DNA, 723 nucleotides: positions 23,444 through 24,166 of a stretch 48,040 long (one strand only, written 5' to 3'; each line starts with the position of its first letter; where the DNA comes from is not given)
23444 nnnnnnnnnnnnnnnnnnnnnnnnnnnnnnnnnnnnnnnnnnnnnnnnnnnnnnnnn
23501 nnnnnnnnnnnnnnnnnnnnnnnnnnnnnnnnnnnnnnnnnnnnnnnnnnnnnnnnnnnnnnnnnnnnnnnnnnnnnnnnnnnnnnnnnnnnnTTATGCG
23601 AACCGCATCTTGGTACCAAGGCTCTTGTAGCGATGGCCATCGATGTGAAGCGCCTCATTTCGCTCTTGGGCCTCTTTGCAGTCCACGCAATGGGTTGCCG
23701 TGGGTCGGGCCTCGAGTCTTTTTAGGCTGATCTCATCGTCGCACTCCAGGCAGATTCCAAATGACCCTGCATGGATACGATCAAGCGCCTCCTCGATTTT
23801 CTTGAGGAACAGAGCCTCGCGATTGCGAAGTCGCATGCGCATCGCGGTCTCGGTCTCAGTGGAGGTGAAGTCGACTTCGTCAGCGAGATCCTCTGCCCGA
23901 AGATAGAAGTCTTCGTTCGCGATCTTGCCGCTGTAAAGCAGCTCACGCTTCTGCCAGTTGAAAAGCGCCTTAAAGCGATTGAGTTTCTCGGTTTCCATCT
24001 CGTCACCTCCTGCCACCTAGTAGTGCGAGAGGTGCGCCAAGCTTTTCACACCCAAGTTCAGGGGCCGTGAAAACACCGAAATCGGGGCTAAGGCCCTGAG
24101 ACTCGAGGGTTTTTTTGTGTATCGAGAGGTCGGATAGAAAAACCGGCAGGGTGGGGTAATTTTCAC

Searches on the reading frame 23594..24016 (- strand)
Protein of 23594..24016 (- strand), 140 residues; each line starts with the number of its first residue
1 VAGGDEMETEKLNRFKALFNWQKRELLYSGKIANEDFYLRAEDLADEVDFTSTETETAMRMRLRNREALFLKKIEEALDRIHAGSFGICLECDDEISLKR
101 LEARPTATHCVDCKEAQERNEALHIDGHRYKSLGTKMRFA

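Call 9: find_encoding_contigs(protein=window:23594-24016:-, flank=10000, max_places=10)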
Protein window:23594-24016:- (140 aa): no gene with exactly this product is on record in the collection.

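Call 10: search_protein_families(library=pfam, proteins=[window:23594-24016:-], max_evalue=0.01)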
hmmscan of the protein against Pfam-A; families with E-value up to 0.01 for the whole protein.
window:23594-24016:- (140 aa): 2 families
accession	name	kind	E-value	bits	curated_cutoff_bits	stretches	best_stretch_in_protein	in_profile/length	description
PF01258.23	zf-dskA_traR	-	7.3e-13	48.7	24.9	1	84-119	1-36/36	Prokaryotic dksA/traR C4-type zinc finger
PF21157.2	DksA_N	-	4.5e-09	36.9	27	1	12-81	2-71/71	DnaK suppressor protein DksA, N-terminal domain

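Call 11: find_encoding_contigs(protein=window:23594-23998:-, flank=10000, max_places=10)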
Protein window:23594-23998:- (134 aa): 7 contigs read that carry it; 6 places shown.
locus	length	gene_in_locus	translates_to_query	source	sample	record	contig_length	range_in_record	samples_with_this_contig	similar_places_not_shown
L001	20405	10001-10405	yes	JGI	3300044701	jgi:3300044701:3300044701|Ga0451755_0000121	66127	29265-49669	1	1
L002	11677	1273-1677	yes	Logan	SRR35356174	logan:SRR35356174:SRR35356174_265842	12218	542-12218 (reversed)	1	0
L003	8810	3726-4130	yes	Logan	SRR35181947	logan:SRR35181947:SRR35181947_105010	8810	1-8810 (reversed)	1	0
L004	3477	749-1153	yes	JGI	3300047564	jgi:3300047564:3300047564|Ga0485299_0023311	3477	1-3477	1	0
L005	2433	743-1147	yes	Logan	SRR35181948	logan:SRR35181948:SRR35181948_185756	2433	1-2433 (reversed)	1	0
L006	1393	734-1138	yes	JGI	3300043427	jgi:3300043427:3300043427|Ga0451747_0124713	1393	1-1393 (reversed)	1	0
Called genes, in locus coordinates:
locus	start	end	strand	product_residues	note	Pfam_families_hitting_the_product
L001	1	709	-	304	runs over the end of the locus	-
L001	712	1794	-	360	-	PF03462:PCRF, PF00472:RF-1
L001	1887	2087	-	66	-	PF01197:Ribosomal_L31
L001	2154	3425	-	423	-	PF07498:Rho_N, PF07497:Rho_RNA_bind, PF00006:ATP-synt_ab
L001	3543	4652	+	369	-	PF02618:YceG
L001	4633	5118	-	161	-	PF01035:DNA_binding_1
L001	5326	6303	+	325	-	PF13646:HEAT_2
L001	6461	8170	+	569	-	PF05496:RuvB_N (faint), PF13177:DNA_pol3_delta2, PF00004:AAA, PF22608:DNAX_ATPase_lid, PF12169:DNA_pol3_gamma3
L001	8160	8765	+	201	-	PF21176:RecR_HhH, PF02132:RecR_ZnF (weak), PF01751:Toprim, PF13662:Toprim_4, PF21175:RecR_C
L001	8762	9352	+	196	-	PF00025:Arf (weak)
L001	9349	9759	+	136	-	PF21157:DksA_N (weak), PF01258:zf-dskA_traR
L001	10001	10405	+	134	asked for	PF21157:DksA_N, PF01258:zf-dskA_traR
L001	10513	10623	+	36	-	-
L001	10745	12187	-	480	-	PF22148:Fervidolysin_NPro-like (weak), PF00082:Peptidase_S8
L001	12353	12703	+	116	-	PF04342:DMT_6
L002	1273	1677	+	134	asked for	PF21157:DksA_N, PF01258:zf-dskA_traR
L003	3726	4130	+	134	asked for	PF21157:DksA_N, PF01258:zf-dskA_traR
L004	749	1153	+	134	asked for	PF21157:DksA_N, PF01258:zf-dskA_traR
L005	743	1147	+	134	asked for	PF21157:DksA_N, PF01258:zf-dskA_traR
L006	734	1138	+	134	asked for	PF21157:DksA_N, PF01258:zf-dskA_traR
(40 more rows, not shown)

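Call 12: find_homologous_proteins(query=window:23594-23998:-, max_evalue=1e-10)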
Query window:23594-23998:- (134 aa): 263 proteins with E <= 1e-10 among 277 candidates; the best 120 are listed.
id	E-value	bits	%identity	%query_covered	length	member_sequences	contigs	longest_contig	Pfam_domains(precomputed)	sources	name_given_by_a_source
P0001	4.6e-83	294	100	100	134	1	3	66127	PF21157.3,PF01258.24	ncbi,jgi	ncbi:MAG: hypothetical protein RJB38_552 [Pseudomonadota bacterium]|jgi:DnaK suppressor protein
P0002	1.4e-59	218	74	99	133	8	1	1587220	PF21157.3,PF01258.24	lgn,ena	-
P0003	2.0e-58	214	74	99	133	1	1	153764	PF21157.3,PF01258.24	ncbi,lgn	-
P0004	3.8e-58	213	73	99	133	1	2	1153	PF21157.3,PF01258.24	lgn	-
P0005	9.9e-58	212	72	99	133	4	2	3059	PF21157.3,PF01258.24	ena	-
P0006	1.1e-57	212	73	100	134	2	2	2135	PF21157.3,PF01258.24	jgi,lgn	-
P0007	2.8e-57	210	74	99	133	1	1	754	PF21157.3,PF01258.24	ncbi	-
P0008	4.4e-57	210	73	100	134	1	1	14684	PF21157.3,PF01258.24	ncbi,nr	ncbi:MAG: TraR/DksA C4-type zinc finger protein [Bdellovibrionales bacterium]|nr:TraR/DksA C4-type z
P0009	6.0e-57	209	72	100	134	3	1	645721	PF21157.3,PF01258.24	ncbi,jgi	jgi:DnaK suppressor protein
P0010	8.4e-57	209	72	100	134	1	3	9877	PF21157.3,PF01258.24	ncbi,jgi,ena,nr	ncbi:conjugal transfer protein TraR [bacterium]|nr:conjugal transfer protein TraR [bacterium]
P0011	3.4e-56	207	73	99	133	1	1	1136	PF21157.3,PF01258.24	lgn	-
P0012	5.6e-56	206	71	98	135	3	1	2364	PF21157.3,PF01258.24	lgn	-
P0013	2.6e-55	204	73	99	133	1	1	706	PF21157.3,PF01258.24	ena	-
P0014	7.5e-55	202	69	100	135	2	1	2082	PF21157.3,PF01258.24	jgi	-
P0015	7.9e-55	202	70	100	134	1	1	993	PF21157.3,PF01258.24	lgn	-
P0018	3.6e-52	194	70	99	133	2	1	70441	PF21157.3,PF01258.24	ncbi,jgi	jgi:DnaK suppressor protein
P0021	4.6e-51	190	68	100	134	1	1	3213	PF21157.3,PF01258.24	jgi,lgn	-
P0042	2.3e-47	178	63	100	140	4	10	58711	PF21157.3,PF01258.24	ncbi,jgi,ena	-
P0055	9.4e-47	176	64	100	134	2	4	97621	PF21157.3,PF01258.24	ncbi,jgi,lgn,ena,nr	ncbi:MAG: hypothetical protein A2X94_06230 [Bdellovibrionales bacterium GWB1_55_8]|nr:MAG: hypotheti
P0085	5.6e-45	171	64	95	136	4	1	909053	PF21157.3,PF01258.24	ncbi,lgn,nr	ncbi:MAG: TraR/DksA family transcriptional regulator [Bdellovibrionales bacterium]|nr:TraR/DksA fami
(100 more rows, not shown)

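Call 15: find_related_loci(query=A1, collection=genome_contigs, flank=4000)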
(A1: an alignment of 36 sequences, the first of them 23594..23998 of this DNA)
Query A1 (134 aa) in genome_contigs; peptide patterns used: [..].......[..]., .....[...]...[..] (x = any residue, [..] = any of these).
600 stretches matched a pattern (row limit reached: there are more); 596 encode a relative of the query (tblastn E <= 1e-3); the best 80 are kept; 80 distinct loci.
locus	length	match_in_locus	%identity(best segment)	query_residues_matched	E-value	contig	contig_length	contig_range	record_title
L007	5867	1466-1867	73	1-134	3e-63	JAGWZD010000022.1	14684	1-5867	MAG: Bdellovibrionales bacterium isolate REEB505 contig-150_7526, whole genome shotgun sequence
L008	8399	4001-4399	71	1-133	3e-59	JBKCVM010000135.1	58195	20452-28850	MAG: Oligoflexia bacterium isolate samp_2047_semibin_544 samp_2047_4236840, whole genome shotgun sequence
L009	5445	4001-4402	58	1-134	9e-50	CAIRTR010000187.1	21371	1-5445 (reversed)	MAG: Oligoflexia bacterium isolate Kiruna3_bin-3974 genome assembly, contig: bin-3974:187/323, whole genome shotgun sequ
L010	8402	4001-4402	55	1-134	2e-46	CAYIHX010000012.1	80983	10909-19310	MAG TPA_asm: uncultured Bacteriovoracaceae bacterium isolate ERP119705_co22_393 genome assembly, contig: NODE_145_length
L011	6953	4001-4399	54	1-133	5e-45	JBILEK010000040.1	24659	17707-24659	MAG: Bdellovibrionia bacterium isolate ME2016-07-27_3300042906_group7_bin26 Rohwer_bin1133_scaffold_1059_c1, whole genom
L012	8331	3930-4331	53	1-134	1e-43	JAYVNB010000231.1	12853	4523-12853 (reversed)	MAG: Bacteriovoracaceae bacterium isolate GL65_DN_concoct_128 GL65_DN_concoct_128_230, whole genome shotgun sequence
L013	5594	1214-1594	62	8-134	8e-50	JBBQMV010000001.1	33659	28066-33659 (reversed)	MAG: Bdellovibrionia bacterium isolate Co_metawrap_363 Cmw_363_k141_13152484_length_33659_cov_7.0000, whole genome shotg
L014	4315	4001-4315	51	1-105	5e-32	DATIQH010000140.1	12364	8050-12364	MAG TPA_asm: Nitrospiraceae bacterium isolate SMAG_U15872 k141_7123, whole genome shotgun sequence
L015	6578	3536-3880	43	1-115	1e-23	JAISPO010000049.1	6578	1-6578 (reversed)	MAG: Zoogloeaceae bacterium isolate Jx357_bin26 k119_2274580, whole genome shotgun sequence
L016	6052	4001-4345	41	1-115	3e-23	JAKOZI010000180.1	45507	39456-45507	MAG: Pseudomonadota bacterium isolate USSF_maxbin.014_sub k201_88225, whole genome shotgun sequence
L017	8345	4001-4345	42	1-115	6e-23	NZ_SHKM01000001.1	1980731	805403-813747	Azospira oryzae strain DSM 21223 Ga0310491_11, whole genome shotgun sequence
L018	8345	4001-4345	43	1-115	6e-23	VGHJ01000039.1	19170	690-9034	MAG: Betaproteobacteria bacterium isolate M_DeepCast_100m_m1_373 M_DeepCast_100m_m1_373_Ga0194119_10005363, whole genome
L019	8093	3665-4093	40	1-132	7e-23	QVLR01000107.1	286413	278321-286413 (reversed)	Azoarcus sp. Aa7 AZOA_contig000107, whole genome shotgun sequence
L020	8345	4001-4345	43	1-115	1e-22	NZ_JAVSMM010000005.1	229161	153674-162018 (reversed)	MAG: Aromatoleum sp. isolate NRBC_bin_1 Aromatoleum_NRBC_Contig_05, whole genome shotgun sequence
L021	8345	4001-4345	43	1-115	1e-22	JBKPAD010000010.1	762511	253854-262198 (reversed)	MAG: Pseudomonadota bacterium isolate GB_HAYS_MAG_00016 GB_HAYS_000000217601, whole genome shotgun sequence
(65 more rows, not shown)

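Call 18: find_related_loci(query=A1, collection=metagenome_contigs, flank=3000)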
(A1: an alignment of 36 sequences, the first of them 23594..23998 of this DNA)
Query A1 (134 aa) in metagenome_contigs; peptide patterns used: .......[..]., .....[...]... (x = any residue, [..] = any of these).
600 stretches matched a pattern (row limit reached: there are more); 589 encode a relative of the query (tblastn E <= 1e-3); the best 80 are kept; 80 distinct loci.
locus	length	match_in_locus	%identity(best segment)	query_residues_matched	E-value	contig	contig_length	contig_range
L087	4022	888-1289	54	1-134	4e-49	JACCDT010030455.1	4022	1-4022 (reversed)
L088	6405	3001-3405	59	1-134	2e-48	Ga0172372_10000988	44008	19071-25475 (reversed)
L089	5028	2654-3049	58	4-134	1e-47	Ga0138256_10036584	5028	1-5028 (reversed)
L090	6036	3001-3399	53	3-134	2e-44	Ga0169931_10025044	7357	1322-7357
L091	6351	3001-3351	45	1-119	2e-25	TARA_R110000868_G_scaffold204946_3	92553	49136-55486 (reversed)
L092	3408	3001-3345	44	1-115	1e-24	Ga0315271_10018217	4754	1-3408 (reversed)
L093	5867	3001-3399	39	1-133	2e-23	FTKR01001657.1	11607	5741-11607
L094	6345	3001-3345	43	1-115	4e-23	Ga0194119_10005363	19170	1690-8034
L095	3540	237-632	39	1-132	5e-23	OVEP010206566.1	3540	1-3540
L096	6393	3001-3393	39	1-128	1e-22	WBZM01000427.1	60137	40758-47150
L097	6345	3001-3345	43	1-115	1e-22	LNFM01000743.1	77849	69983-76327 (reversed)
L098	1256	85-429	41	1-115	9e-23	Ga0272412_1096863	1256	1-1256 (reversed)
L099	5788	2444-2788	44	1-115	1e-22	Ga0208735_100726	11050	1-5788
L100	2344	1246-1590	43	1-115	4e-22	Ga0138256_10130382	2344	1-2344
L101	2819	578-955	37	1-126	5e-22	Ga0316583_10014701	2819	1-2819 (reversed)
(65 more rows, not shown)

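Call 19: find_encoding_contigs(protein=P0002, flank=3000, max_places=2)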
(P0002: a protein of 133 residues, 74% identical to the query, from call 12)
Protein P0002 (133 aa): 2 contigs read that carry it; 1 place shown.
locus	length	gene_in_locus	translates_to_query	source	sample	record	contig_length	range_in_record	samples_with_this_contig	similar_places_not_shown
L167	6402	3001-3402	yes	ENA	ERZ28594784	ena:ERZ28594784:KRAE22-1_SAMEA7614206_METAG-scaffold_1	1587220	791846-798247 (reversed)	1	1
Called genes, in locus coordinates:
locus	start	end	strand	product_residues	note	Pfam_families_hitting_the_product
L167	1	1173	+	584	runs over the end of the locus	PF05496:RuvB_N (faint), PF13177:DNA_pol3_delta2, PF13191:AAA_16 (faint), PF00004:AAA, PF22608:DNAX_ATPase_lid, PF12169:DNA_pol3_gamma3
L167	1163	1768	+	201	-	PF21176:RecR_HhH, PF02132:RecR_ZnF (weak), PF01751:Toprim, PF13662:Toprim_4, PF21175:RecR_C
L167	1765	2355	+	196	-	PF00025:Arf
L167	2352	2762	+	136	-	PF21157:DksA_N (weak), PF01258:zf-dskA_traR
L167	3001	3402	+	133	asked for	PF21157:DksA_N, PF01258:zf-dskA_traR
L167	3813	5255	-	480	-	PF22148:Fervidolysin_NPro-like, PF00082:Peptidase_S8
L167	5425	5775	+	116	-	PF04342:DMT_6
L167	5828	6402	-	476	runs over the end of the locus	PF00091:Tubulin, PF12327:FtsZ_C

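Call 20: find_encoding_contigs(protein=P0003, flank=3000, max_places=2)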
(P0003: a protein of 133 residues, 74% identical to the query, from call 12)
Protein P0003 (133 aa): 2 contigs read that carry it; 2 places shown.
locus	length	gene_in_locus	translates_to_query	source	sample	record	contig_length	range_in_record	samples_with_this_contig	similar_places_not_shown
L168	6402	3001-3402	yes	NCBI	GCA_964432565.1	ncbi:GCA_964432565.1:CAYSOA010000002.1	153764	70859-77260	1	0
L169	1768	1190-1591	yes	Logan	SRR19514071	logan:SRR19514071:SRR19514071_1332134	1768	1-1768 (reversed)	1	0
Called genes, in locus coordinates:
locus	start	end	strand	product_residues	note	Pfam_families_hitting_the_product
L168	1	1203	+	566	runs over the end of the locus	PF05496:RuvB_N (faint), PF13191:AAA_16 (faint), PF13177:DNA_pol3_delta2, PF00004:AAA, PF22608:DNAX_ATPase_lid, PF12169:DNA_pol3_gamma3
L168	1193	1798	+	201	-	PF21176:RecR_HhH, PF01751:Toprim, PF13662:Toprim_4, PF21175:RecR_C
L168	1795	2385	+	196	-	PF00025:Arf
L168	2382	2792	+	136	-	PF21157:DksA_N (weak), PF01258:zf-dskA_traR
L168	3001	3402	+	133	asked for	PF21157:DksA_N, PF01258:zf-dskA_traR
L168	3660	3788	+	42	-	-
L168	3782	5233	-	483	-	PF22148:Fervidolysin_NPro-like, PF00082:Peptidase_S8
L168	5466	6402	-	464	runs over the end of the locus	PF00091:Tubulin, PF12327:FtsZ_C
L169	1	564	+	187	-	?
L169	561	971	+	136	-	PF21157:DksA_N (weak), PF01258:zf-dskA_traR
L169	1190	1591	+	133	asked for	PF21157:DksA_N, PF01258:zf-dskA_traR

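Call 21: find_encoding_contigs(protein=P0009, flank=3000, max_places=2)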
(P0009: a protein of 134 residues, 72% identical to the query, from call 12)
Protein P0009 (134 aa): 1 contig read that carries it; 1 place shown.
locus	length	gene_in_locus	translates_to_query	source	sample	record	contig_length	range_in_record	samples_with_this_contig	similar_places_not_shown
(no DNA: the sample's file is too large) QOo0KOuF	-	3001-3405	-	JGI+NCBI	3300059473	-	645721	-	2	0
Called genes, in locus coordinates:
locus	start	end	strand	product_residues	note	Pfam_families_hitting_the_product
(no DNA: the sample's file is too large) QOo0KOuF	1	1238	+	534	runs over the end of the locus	PF13177:DNA_pol3_delta2, PF00004:AAA, PF22608:DNAX_ATPase_lid, PF12169:DNA_pol3_gamma3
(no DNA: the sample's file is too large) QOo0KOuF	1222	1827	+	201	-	PF21176:RecR_HhH, PF01751:Toprim, PF13662:Toprim_4, PF21175:RecR_C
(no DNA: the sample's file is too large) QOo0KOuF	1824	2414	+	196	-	PF00025:Arf (weak)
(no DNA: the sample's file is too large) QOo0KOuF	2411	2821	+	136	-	PF21157:DksA_N (weak), PF01258:zf-dskA_traR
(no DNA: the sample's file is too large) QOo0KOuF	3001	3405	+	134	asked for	PF21157:DksA_N, PF01258:zf-dskA_traR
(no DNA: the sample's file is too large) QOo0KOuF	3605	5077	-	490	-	PF22148:Fervidolysin_NPro-like (weak), PF00082:Peptidase_S8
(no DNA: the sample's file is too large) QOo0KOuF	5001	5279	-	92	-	-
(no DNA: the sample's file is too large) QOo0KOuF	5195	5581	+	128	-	PF04342:DMT_6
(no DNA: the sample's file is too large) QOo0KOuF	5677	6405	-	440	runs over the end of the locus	PF00091:Tubulin, PF12327:FtsZ_C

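Call 22: find_encoding_contigs(protein=P0018, flank=3000, max_places=2)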
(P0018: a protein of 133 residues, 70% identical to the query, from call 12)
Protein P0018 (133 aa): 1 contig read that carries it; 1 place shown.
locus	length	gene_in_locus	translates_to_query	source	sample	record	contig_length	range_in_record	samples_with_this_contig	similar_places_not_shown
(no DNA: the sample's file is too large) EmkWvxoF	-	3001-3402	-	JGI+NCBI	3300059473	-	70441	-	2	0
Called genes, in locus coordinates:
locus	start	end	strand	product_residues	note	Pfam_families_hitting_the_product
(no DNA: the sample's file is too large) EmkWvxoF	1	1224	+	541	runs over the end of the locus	PF05496:RuvB_N (faint), PF13177:DNA_pol3_delta2, PF00004:AAA, PF07728:AAA_5 (faint), PF22608:DNAX_ATPase_lid, PF12169:DNA_pol3_gamma3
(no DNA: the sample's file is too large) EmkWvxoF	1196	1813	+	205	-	PF21176:RecR_HhH, PF02132:RecR_ZnF (weak), PF01751:Toprim, PF13662:Toprim_4, PF21175:RecR_C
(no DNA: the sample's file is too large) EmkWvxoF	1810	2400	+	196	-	PF00025:Arf (weak), PF04670:Gtr1_RagA (faint)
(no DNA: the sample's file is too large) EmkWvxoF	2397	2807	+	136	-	PF21157:DksA_N, PF01258:zf-dskA_traR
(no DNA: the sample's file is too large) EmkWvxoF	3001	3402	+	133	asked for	PF21157:DksA_N, PF01258:zf-dskA_traR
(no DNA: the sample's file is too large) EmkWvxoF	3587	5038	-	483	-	PF22148:Fervidolysin_NPro-like (weak), PF00082:Peptidase_S8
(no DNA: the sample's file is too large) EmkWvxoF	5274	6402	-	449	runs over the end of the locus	-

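Call 29: find_encoding_contigs(protein=P0010, flank=2500, max_places=2)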
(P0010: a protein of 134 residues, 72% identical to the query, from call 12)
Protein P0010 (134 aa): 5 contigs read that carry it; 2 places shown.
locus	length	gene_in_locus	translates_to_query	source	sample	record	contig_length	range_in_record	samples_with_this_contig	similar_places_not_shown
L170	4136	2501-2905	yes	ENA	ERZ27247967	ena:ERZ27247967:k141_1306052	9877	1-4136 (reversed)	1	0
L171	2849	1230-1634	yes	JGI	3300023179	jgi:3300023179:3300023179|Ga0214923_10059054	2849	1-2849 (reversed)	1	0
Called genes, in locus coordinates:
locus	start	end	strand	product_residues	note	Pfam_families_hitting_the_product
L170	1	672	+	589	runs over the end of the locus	PF05496:RuvB_N (faint), PF13177:DNA_pol3_delta2, PF00004:AAA, PF22608:DNAX_ATPase_lid, PF12169:DNA_pol3_gamma3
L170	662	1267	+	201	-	PF21176:RecR_HhH, PF02132:RecR_ZnF (weak), PF01751:Toprim, PF13662:Toprim_4, PF21175:RecR_C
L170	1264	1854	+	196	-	PF00025:Arf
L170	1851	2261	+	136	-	PF21157:DksA_N (weak), PF01258:zf-dskA_traR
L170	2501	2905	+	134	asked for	PF21157:DksA_N, PF01258:zf-dskA_traR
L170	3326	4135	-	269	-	?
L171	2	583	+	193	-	?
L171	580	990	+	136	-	PF21157:DksA_N (weak), PF01258:zf-dskA_traR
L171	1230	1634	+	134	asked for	PF21157:DksA_N, PF01258:zf-dskA_traR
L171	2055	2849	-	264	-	?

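Call 30: find_encoding_contigs(protein=P0042, flank=2500, max_places=3)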
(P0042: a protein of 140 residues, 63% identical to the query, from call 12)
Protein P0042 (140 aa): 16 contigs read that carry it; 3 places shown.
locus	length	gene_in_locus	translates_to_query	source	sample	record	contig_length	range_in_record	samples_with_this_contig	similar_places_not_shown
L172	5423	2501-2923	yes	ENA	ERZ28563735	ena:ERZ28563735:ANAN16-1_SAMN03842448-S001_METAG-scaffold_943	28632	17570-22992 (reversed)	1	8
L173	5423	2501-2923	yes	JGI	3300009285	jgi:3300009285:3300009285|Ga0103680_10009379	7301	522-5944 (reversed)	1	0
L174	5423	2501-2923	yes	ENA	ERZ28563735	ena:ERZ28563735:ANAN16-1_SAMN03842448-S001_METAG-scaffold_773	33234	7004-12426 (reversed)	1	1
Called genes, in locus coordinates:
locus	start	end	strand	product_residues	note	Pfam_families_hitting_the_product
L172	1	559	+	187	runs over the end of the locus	PF01202:SKI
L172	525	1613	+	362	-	PF01761:DHQ_synthase, PF24621:DHQS_C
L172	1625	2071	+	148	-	PF01220:DHquinase_II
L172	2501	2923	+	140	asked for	PF21157:DksA_N (weak), PF01258:zf-dskA_traR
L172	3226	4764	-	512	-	PF22148:Fervidolysin_NPro-like, PF00082:Peptidase_S8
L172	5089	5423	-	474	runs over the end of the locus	PF00091:Tubulin, PF12327:FtsZ_C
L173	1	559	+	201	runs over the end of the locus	PF13671:AAA_33 (faint), PF01202:SKI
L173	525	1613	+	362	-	PF01761:DHQ_synthase, PF24621:DHQS_C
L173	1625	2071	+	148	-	PF01220:DHquinase_II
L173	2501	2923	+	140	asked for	PF21157:DksA_N (weak), PF01258:zf-dskA_traR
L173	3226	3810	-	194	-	-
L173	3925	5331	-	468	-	PF00082:Peptidase_S8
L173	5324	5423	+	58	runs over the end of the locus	-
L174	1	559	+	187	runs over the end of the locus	PF01202:SKI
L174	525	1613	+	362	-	PF01761:DHQ_synthase, PF24621:DHQS_C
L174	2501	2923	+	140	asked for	PF21157:DksA_N (weak), PF01258:zf-dskA_traR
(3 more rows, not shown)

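Call 31: find_encoding_contigs(protein=P0055, flank=2500, max_places=2)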
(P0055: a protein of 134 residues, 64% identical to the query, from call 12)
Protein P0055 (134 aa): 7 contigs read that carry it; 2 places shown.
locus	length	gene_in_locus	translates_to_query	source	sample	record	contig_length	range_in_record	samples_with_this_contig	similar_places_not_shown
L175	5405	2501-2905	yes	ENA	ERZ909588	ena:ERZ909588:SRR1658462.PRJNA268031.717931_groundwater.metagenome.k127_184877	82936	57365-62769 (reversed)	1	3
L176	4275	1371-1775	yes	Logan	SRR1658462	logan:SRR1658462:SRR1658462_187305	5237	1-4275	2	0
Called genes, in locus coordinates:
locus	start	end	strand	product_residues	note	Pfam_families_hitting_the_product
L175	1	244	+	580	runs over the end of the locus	PF05496:RuvB_N (faint), PF13177:DNA_pol3_delta2, PF00004:AAA, PF22608:DNAX_ATPase_lid, PF12169:DNA_pol3_gamma3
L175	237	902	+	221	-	PF21176:RecR_HhH, PF02132:RecR_ZnF (weak), PF01751:Toprim, PF13662:Toprim_4, PF21175:RecR_C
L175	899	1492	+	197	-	PF00025:Arf, PF00071:Ras (faint)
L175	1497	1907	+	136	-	PF21157:DksA_N, PF01258:zf-dskA_traR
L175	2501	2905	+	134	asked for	PF21157:DksA_N, PF01258:zf-dskA_traR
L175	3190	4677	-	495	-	PF22148:Fervidolysin_NPro-like, PF00082:Peptidase_S8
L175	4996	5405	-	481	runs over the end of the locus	PF00091:Tubulin, PF12327:FtsZ_C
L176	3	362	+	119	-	?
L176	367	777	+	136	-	PF21157:DksA_N, PF01258:zf-dskA_traR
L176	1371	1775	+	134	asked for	PF21157:DksA_N, PF01258:zf-dskA_traR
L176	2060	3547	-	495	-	PF22148:Fervidolysin_NPro-like, PF00082:Peptidase_S8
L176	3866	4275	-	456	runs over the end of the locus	?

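Call 32: find_encoding_contigs(protein=P0085, flank=2500, max_places=2)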
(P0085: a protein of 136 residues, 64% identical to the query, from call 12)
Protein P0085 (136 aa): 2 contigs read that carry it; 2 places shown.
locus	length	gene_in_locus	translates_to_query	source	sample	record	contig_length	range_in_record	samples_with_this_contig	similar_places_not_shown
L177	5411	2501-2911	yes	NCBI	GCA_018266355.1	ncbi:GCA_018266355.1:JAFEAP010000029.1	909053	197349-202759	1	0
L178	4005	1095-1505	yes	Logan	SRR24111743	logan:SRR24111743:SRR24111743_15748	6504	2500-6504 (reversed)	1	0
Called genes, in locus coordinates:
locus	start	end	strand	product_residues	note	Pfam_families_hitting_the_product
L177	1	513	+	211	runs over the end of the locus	PF13505:OMP_b-brl (faint)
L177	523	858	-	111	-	PF04342:DMT_6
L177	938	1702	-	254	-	PF00106:adh_short, PF08659:KR, PF13561:adh_short_C2, PF23441:SDR (weak)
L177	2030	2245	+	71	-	-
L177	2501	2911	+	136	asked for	PF21157:DksA_N (weak), PF01258:zf-dskA_traR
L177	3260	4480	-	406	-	PF00437:T2SSE, PF20720:nSTAND3 (faint)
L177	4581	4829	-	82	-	-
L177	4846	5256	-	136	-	PF21157:DksA_N (weak), PF01258:zf-dskA_traR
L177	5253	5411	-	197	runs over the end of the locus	PF00025:Arf (weak)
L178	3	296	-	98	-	?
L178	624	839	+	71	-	-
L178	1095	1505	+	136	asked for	PF21157:DksA_N (weak), PF01258:zf-dskA_traR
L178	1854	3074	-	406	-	PF00437:T2SSE, PF20720:nSTAND3 (faint)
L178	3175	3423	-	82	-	-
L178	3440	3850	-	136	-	PF21157:DksA_N (weak), PF01258:zf-dskA_traR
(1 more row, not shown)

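Call 67: find_encoding_contigs(protein=P0005, flank=2500, max_places=3)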
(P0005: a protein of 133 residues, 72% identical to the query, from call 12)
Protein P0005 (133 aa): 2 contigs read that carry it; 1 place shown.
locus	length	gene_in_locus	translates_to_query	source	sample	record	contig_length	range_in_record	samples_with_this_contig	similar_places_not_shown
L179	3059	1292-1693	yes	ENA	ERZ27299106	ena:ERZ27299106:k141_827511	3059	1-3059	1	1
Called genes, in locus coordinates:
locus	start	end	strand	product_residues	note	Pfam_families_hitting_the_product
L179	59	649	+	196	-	PF00025:Arf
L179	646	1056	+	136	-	PF21157:DksA_N (weak), PF01258:zf-dskA_traR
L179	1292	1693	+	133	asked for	PF21157:DksA_N, PF01258:zf-dskA_traR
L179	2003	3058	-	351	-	?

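Call 68: find_encoding_contigs(protein=P0021, flank=2500, max_places=3)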
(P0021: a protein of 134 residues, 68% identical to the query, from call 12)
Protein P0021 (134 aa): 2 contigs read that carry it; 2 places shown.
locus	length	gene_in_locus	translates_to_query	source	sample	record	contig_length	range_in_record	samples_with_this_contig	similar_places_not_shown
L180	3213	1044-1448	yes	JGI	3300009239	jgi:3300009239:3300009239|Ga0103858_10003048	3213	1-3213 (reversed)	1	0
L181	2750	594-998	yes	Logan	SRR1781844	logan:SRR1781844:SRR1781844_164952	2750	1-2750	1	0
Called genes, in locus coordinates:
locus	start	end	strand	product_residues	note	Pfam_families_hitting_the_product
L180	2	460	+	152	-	?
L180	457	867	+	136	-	PF21157:DksA_N (weak), PF01258:zf-dskA_traR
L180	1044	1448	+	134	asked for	PF21157:DksA_N, PF01258:zf-dskA_traR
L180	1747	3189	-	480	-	PF22148:Fervidolysin_NPro-like, PF00082:Peptidase_S8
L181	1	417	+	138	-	?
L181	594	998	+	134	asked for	PF21157:DksA_N, PF01258:zf-dskA_traR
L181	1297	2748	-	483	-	?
